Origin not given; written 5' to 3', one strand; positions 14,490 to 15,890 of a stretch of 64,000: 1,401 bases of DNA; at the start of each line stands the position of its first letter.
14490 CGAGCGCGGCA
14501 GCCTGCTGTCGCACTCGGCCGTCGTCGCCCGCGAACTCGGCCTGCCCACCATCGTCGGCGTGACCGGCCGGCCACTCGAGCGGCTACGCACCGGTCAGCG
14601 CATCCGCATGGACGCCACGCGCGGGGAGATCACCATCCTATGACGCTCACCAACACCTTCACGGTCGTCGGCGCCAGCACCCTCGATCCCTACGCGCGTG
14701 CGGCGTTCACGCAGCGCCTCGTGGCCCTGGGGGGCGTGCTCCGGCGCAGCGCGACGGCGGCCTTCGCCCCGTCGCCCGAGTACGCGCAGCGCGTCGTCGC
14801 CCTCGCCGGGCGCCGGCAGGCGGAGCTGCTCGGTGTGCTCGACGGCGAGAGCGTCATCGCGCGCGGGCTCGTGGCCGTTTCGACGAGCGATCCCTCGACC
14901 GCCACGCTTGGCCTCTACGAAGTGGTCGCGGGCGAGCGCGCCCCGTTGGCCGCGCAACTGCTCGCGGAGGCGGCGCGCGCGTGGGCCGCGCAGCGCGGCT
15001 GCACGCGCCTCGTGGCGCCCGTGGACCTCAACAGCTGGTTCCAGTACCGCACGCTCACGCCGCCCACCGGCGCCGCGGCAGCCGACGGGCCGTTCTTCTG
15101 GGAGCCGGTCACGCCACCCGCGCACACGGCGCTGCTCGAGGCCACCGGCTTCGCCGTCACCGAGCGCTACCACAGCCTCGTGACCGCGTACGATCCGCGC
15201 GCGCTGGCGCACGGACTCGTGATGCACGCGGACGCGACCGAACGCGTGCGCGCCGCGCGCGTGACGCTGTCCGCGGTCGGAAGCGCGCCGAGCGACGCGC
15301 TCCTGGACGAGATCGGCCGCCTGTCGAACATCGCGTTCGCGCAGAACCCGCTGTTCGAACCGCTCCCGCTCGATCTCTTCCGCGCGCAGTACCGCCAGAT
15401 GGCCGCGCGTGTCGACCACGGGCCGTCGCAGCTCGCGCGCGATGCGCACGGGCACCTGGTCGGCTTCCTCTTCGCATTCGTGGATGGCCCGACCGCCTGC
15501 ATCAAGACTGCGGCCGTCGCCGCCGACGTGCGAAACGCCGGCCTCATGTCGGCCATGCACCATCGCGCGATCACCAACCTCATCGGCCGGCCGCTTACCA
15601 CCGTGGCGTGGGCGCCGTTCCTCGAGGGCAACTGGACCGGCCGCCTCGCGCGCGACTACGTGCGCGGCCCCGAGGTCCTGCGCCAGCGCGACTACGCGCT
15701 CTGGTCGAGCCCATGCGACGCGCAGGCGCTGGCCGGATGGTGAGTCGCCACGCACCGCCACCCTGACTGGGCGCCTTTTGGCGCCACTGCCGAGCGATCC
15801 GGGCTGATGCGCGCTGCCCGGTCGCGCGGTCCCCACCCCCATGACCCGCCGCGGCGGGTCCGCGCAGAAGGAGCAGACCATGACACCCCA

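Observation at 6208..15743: Seven overlapping genes (HMGR-like, BtaA-like, prenol-kinase-like, adenylating ligase, UbiA, RPH-type phosphotransferase, GNAT-like): candidate pathway for an undescribed lipid or prenylated amino-metabolite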

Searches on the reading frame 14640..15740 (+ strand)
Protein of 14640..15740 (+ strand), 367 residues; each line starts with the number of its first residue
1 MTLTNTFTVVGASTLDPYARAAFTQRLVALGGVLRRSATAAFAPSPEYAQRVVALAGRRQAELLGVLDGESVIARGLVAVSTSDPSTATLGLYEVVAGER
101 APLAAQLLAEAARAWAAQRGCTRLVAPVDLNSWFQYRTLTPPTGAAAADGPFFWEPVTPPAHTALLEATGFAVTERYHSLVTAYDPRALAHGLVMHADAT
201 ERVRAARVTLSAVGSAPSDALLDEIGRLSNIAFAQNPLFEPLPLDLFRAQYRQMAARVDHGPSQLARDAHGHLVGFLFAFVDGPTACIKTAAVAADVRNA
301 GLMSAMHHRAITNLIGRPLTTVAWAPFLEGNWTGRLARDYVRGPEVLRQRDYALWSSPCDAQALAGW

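Call 10: search_protein_families(library=pfam, proteins=[window:14640-15740:+], max_evalue=0.01)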
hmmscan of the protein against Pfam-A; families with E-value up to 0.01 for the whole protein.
window:14640-15740:+ (367 aa): 2 families
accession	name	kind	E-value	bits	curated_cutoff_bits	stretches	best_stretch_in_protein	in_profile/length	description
PF00583.31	Acetyltransf_1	-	3.1e-05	24.6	20.7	0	247-322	21-96/116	Acetyltransferase (GNAT) family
PF13480.13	Acetyltransf_6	-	0.0048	17.5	22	1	222-322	31-132/143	Acetyltransferase (GNAT) domain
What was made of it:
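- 14640..15743 (+): g7: tandem-GNAT acyltransferase, the presumed acyl-CoA-dependent N-acyltransferase. Weak Pfam Acetyltransf_1 and Acetyltransf_6 hits (call 10).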

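Call 11: search_protein_families(library=ncbifam, proteins=[window:14640-15740:+], max_evalue=0.01)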
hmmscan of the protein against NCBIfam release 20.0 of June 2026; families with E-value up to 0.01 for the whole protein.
window:14640-15740:+ (367 aa): 2 families
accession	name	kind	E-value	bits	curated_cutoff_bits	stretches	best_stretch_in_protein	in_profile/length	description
NF000021.4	AAC_6p_Serra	exception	0.00045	20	310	1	77-132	66-120/146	aminoglycoside 6'-N-acetyltransferase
TIGR02382.1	wecD_rffC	equivalog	0.0097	15.5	195.1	0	71-125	107-161/191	dTDP-4-amino-4,6-dideoxy-D-galactose acyltransferase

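Call 29: search_protein_families(library=pfam, proteins=[window:14640-15740:+], max_evalue=10)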
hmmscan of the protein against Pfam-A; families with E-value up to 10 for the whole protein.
window:14640-15740:+ (367 aa): 4 families
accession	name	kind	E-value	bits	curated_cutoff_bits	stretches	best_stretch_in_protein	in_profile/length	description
PF00583.31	Acetyltransf_1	-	3.1e-05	24.6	20.7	2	247-322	21-96/116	Acetyltransferase (GNAT) family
PF13480.13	Acetyltransf_6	-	0.0048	17.5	22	1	222-322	31-132/143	Acetyltransferase (GNAT) domain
PF13531.11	SBP_bac_11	-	0.024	14.9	25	1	23-141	58-167/227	Bacterial extracellular solute-binding protein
PF17863.7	AAA_lid_2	-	0.16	12.2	22.7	1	102-123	15-36/74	AAA lid domain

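Call 41: search_solved_structures(query=A2, max_evalue=1)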
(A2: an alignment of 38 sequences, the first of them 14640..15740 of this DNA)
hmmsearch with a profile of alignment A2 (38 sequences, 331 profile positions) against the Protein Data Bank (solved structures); distinct sequences matched with E-value up to 1: 19.
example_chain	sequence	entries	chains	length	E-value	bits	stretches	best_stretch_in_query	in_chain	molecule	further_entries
5x06_E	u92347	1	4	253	0.044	16.4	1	53-109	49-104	DnaA regulatory inactivator Hda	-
1wk4_A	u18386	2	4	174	0.066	15.8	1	229-310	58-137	ttk003001606 | probable acetyltransferase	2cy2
5yge_A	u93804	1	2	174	0.074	15.6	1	264-298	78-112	Amino-acid acetyltransferase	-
5yo2_A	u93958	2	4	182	0.08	15.5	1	264-298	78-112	Amino-acid acetyltransferase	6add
5jph_A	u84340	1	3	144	0.084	15.5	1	250-296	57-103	Acetyltransferase SACOL1063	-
5jq4_A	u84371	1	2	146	0.086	15.4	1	250-296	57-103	Acetyltransferase SACOL1063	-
5t7d_A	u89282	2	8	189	0.09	15.4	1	233-314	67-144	Phosphinothricin N-acetyltransferase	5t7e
2kso_A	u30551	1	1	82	0.12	15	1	126-173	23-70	Ephrin type-A receptor 2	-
3kka_C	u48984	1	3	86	0.15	14.7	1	126-173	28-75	EPHRIN TYPE-A RECEPTOR 2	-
2e8n_A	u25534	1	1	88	0.17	14.5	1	126-173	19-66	Ephrin type-A receptor 2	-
6sjy_A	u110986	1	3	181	0.23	14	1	229-295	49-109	L-2,4-diaminobutyric acid acetyltransferase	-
6sk1_A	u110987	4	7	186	0.24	13.9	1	229-295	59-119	L-2,4-diaminobutyric acid acetyltransferase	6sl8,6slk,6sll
5dwm_A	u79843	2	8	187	0.29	13.7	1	231-298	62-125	Phosphinothricin N-acetyltransferase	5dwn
1y9k_A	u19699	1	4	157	0.5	12.9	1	220-297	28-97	IAA acetyltransferase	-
3f8k_A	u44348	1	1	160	0.5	12.9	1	266-323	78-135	Protein acetyltransferase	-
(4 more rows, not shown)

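Call 42: find_homologous_proteins(query=window:14640-15740:+, max_evalue=0.00001)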
Query window:14640-15740:+ (367 aa): 2 proteins with E <= 0.00001 among 8000 candidates.
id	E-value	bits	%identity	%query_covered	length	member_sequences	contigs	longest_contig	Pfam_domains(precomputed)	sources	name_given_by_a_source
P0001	2.5e-237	805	100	100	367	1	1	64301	-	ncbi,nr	ncbi:MAG: hypothetical protein HY275_04105 [Gemmatimonadetes bacterium]|nr:hypothetical protein [Gem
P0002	5.9e-127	442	61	96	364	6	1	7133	PF13480.14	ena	-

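Call 43: find_homologous_proteins(query=A2, max_evalue=1e-10)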
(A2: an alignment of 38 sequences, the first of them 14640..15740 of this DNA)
Query A2 (38 sequences) (367 aa, profile of the alignment): 4 proteins with E <= 1e-10 among 8000 candidates.
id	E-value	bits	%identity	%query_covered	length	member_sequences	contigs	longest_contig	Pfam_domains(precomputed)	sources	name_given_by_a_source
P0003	7.5e-111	389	26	50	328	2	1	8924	-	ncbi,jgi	ncbi:MAG TPA: hypothetical protein VF268_03020 [Gammaproteobacteria bacterium]|jgi:hypothetical prot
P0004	1.7e-107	378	26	65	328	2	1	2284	-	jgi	jgi:hypothetical protein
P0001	1.7e-60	223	100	100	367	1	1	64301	-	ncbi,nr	ncbi:MAG: hypothetical protein HY275_04105 [Gemmatimonadetes bacterium]|nr:hypothetical protein [Gem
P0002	1.9e-41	161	61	96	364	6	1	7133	PF13480.14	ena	-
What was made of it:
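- Tried and rejected: It returned only 2-4 hits, probably because Ala/Arg-rich words saturate the prefilter (calls 42-43).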

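Call 56: predict_structure(alignment_id=A3)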
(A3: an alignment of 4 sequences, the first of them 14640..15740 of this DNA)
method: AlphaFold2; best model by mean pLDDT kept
length: 367 residues; sequences in the alignment: 4
mean_pLDDT: 59.7   pTM: 0.52
mean pLDDT of the five models: 59.7, 57.0, 54.3, 51.8, 47.6
residues with pLDDT >= 90: 15; 70-90: 123; 50-70: 101; < 50: 128
segments of 3 or more residues with pLDDT < 50: 1-48, 71-75, 84-89, 128-158, 237-240, 325-347, 362-367
pLDDT, mean of each block of 10 residues (from residue 1): 29 36 42 30 41 62 66 53 50 55 77 75 60 33 39 47 72 61 54 59 84 88 85 56 69 75 90 87 70 67 78 77 49 35 45 68 41
secondary structure, 60 per line:
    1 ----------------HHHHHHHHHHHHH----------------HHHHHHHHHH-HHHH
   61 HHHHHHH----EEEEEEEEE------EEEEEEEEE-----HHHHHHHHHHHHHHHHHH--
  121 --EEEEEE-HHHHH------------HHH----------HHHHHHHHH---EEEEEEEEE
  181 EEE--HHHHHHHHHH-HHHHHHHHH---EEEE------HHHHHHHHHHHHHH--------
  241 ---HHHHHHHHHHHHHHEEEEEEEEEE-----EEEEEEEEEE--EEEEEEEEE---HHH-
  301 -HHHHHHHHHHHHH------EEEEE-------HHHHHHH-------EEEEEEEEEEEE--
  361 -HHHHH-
elements in order: H17-29 H46-55 H57-67 E72-80 E87-95 H101-118 E123-128 H130-134 H160-168 E172-183 H186-195 H197-205 E209-212 H219-232 H244-257 E258-267 E273-282 E285-293 H302-314 E321-325 H333-339 E347-358 H362-366

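Call 58: search_protein_representatives(protein=window:14640-15740:+)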
Query: 367 residues. Proteins with E-value up to 0.001 (for the whole library): 1008; up to 1e-10: 257; up to 1e-30: 14. The best 150 are listed.
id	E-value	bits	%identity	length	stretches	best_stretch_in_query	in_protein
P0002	1.9e-127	441.7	61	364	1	6-360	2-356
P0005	1.1e-42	162.9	34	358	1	8-354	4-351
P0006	2.5e-41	158.5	34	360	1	8-359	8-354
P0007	1.1e-40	156.4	35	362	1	20-354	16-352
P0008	1.4e-39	152.7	36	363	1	21-313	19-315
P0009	9.1e-37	143.5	32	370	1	10-341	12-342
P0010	3.5e-35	138.3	34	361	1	37-342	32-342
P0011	6.7e-34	134.1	31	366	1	13-310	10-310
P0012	2.6e-33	132.1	40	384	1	43-359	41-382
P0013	4.8e-33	131.3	37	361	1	16-358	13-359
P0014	6.5e-33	130.8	30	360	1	16-354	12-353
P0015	1.0e-32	130.2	32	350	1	34-337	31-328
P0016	2.3e-32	129.0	37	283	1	85-315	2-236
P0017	5.5e-31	124.5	36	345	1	68-355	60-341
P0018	1.4e-28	116.5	32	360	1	73-309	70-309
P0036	7.7e-22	94.4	28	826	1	35-336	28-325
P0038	1.2e-21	93.8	35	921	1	31-315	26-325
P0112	2.1e-15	73.2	30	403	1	73-311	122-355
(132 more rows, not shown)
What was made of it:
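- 14640..15743 (+): The family has 1008 clusters (50% identity) at E<=1e-3 (call 58).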

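Call 60: search_protein_families(library=pfam, proteins=[P0036, P0038, P0112], max_evalue=0.001)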
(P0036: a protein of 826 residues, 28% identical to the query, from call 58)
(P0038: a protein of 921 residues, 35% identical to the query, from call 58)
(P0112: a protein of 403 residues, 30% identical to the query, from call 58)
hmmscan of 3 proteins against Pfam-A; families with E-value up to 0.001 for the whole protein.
P0036 (826 aa): 1 family
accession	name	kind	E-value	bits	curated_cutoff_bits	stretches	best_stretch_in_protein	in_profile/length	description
PF00067.27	p450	-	1.9e-78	264.8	22.8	1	369-811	20-456/462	Cytochrome P450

P0038 (921 aa): 1 family
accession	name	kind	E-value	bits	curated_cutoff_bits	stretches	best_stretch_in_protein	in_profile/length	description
PF00067.27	p450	-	1.2e-70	239.1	22.8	1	420-900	2-443/462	Cytochrome P450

P0112 (403 aa): 1 family
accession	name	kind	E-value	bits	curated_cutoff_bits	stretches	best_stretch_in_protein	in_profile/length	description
PF00583.31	Acetyltransf_1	-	3e-08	34.4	20.7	1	297-373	18-102/116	Acetyltransferase (GNAT) family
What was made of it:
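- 14640..15743 (+): Fusions of g7 to P450 exist (call 60).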

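Call 62: fold_search(model_id=the predicted structure, library=pdb)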
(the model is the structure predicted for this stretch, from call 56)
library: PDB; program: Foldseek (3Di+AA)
matches with E <= 10: 577; with E <= 0.001: 76
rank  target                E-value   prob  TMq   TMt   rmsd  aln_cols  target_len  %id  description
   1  9wqy                  2.3e-07  1.00  0.32  0.40   7.0       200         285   16  aminoacyl-tRNA-dependent peptide synthase, Sba18, complexed with streptothrisamine (released 2026-04-01)
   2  2wpw_C                4.4e-07  1.00  0.37  0.41  12.1       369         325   15  Tandem GNAT protein from the clavulanic acid biosynthesis pathway (without AcCoA) (released 2009-12-29)
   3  9wqw                  5.2e-07  1.00  0.32  0.40   6.9       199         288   14  aminoacyl-tRNA-dependent peptide synthase, Sbb17 (released 2026-04-01)
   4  9wqx                  1.5e-06  1.00  0.35  0.43  10.7       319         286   13  aminoacyl-tRNA-dependent peptide synthase, Sbb17, complexed with streptothrisamine (released 2026-04-01)
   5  7q3a_A                3.2e-06  1.00  0.37  0.40   5.3       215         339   12  Crystal structure of MAB_4324 a tandem repeat GNAT from Mycobacterium abscessus (released 2022-05-04)
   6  2wpw_B                3.5e-06  1.00  0.38  0.41  11.1       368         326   15  Tandem GNAT protein from the clavulanic acid biosynthesis pathway (without AcCoA) (released 2009-12-29)
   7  7q3a_B                4.2e-06  1.00  0.37  0.39   5.3       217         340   12  Crystal structure of MAB_4324 a tandem repeat GNAT from Mycobacterium abscessus (released 2022-05-04)
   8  6rfx_A                4.6e-06  1.00  0.37  0.34  10.1       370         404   12  Crystal structure of Eis2 from Mycobacterium abscessus (released 2019-07-10)
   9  6lv0_A                5.2e-06  1.00  0.32  0.35  12.4       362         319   10  Crystal structure of the soluble domain of the multiple peptide resistance factor (MprF) from Rhizobium tropici (released 2021-02-03)
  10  3tt2                  7.1e-06  1.00  0.35  0.40   4.8       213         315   15  Crystal Structure of GCN5-related N-Acetyltransferase from Sphaerobacter thermophilus (released 2011-10-05)
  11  2wpx_A                1.1e-05  1.00  0.38  0.42  11.6       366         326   16  Tandem GNAT protein from the clavulanic acid biosynthesis pathway (with AcCoA) (released 2009-12-29)
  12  9j8s_A                1.3e-05  1.00  0.30  0.17  13.8       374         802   12  MprF from Pseudomonas aeruginosa in nanodisc, C2 symmetry (released 2025-09-03)
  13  6rfx_E                1.4e-05  1.00  0.38  0.35  10.3       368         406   12  Crystal structure of Eis2 from Mycobacterium abscessus (released 2019-07-10)
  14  1xf8                  1.7e-05  1.00  0.35  0.37   7.8       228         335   12  Crystal Structure of Weissella viridescens FemX (Y254F) Mutant (released 2005-05-31)
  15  4v34                  1.7e-05  1.00  0.31  0.34  13.5       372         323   11  The Structure of A-PGS from Pseudomonas aeruginosa (SeMet derivative) (released 2015-08-19)
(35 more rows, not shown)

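Call 64: predict_structure(alignment_id=A6)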
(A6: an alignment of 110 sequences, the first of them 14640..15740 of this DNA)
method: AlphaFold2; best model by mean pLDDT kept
length: 367 residues; sequences in the alignment: 110
mean_pLDDT: 94.6   pTM: 0.91
mean pLDDT of the five models: 94.6, 94.3, 94.1, 93.6, 93.5
residues with pLDDT >= 90: 336; 70-90: 20; 50-70: 8; < 50: 3
segments of 3 or more residues with pLDDT < 50: 1-3
pLDDT, mean of each block of 10 residues (from residue 1): 75 98 98 93 96 97 98 98 98 97 97 97 98 97 86 94 97 97 94 97 97 95 98 96 96 95 98 98 97 94 97 96 95 93 81 97 67
secondary structure, 60 per line:
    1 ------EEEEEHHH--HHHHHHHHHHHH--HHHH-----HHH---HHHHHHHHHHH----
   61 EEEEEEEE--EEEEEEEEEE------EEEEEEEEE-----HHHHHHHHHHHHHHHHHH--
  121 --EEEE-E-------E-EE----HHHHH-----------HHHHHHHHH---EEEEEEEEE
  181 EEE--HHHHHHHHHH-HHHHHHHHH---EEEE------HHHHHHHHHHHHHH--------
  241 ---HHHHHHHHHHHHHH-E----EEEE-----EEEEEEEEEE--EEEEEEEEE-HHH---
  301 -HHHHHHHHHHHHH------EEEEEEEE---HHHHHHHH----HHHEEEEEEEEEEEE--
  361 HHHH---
elements in order: E7-11 H17-28 H31-34 H46-56 E61-68 E71-80 E87-95 H101-118 E123-126 H144-148 H160-168 E172-183 H186-195 H197-205 E209-212 H219-232 H244-257 E264-267 E273-282 E285-293 H302-314 E321-328 H332-339 E347-358 H361-364
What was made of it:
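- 14640..15743 (+): AlphaFold2 with a 110-sequence alignment gives pLDDT 94.6 and pTM 0.91 (call 64).
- On Tandem GNAT acyltransferases: The model has pLDDT 94.6 (call 64).
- Tried and rejected: The first AlphaFold model from 4 sequences was poor, pLDDT 59.7 (call 56), and was replaced (call 64).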

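Call 70: fold_search(model_id=the predicted structure, library=pdb)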
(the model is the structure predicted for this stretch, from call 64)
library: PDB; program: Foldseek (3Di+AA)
matches with E <= 10: 967; with E <= 0.001: 149
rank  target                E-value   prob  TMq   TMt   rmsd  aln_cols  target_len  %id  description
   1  2wpw_B                5.3e-14  1.00  0.49  0.53   8.2       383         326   15  Tandem GNAT protein from the clavulanic acid biosynthesis pathway (without AcCoA) (released 2009-12-29)
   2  2wpw_C                2.0e-13  1.00  0.49  0.54   8.0       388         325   14  Tandem GNAT protein from the clavulanic acid biosynthesis pathway (without AcCoA) (released 2009-12-29)
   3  2wpw_A                9.3e-13  1.00  0.48  0.53   8.8       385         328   14  Tandem GNAT protein from the clavulanic acid biosynthesis pathway (without AcCoA) (released 2009-12-29)
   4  2wpx_A                9.9e-13  1.00  0.49  0.54   8.8       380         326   14  Tandem GNAT protein from the clavulanic acid biosynthesis pathway (with AcCoA) (released 2009-12-29)
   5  9wqw                  3.9e-11  1.00  0.41  0.48   7.4       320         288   15  aminoacyl-tRNA-dependent peptide synthase, Sbb17 (released 2026-04-01)
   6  3tt2                  5.7e-11  1.00  0.44  0.49   8.2       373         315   13  Crystal Structure of GCN5-related N-Acetyltransferase from Sphaerobacter thermophilus (released 2011-10-05)
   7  9wqx                  6.1e-11  1.00  0.41  0.49   7.2       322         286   15  aminoacyl-tRNA-dependent peptide synthase, Sbb17, complexed with streptothrisamine (released 2026-04-01)
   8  9wqy                  9.0e-11  1.00  0.39  0.46   8.0       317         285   16  aminoacyl-tRNA-dependent peptide synthase, Sba18, complexed with streptothrisamine (released 2026-04-01)
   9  4zm6_A                1.2e-10  1.00  0.52  0.26   6.8       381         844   11  A unique GCN5-related glucosamine N-acetyltransferase region exist in the fungal multi-domain GH3 beta-N-acetylglucosa (released 2015-12-09)
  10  9emd                  2.1e-10  1.00  0.38  0.41   9.8       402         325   14  Crystal structure of Histidine acetyltransferase with L-histidine and coenzyme A disulfide (released 2025-03-19)
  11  9emp                  2.1e-10  1.00  0.37  0.40  10.0       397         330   14  Crystal structure of Histidine acetyltransferase with N-myristoyl histidine and coenzyme A (released 2025-03-19)
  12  9en3                  2.2e-10  1.00  0.37  0.41   9.9       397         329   14  Crystal structure of Histidine acetyltransferase with L-histidine and S-ethyl-coenzyme A (released 2025-03-26)
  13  7wx7                  2.8e-10  1.00  0.40  0.50   9.1       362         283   10  complex of a legionella acetyltransferase VipF and COA/ACO (released 2023-02-22)
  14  2i00_C                4.1e-10  1.00  0.54  0.51   5.6       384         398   11  Crystal structure of acetyltransferase (GNAT family) from Enterococcus faecalis (released 2006-09-19)
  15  7q3a_A                4.4e-10  1.00  0.51  0.54   6.9       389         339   13  Crystal structure of MAB_4324 a tandem repeat GNAT from Mycobacterium abscessus (released 2022-05-04)
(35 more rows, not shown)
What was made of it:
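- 14640..15743 (+): Foldseek matches tandem-GNAT proteins: 2WPW at 5e-14, then MshD, Eis, the His N-acyltransferase 9EMP and aa-tRNA-dependent Sbb17, with TM about 0.4-0.55 (call 70).
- On Tandem GNAT acyltransferases: Its top Foldseek hits are tandem GNATs, with E down to 5e-14 (call 70). Both kinds of enzyme appear among the structural neighbours (call 70).
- g7's fold is shared with aminoacyl-tRNA-dependent transferases (call 70).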
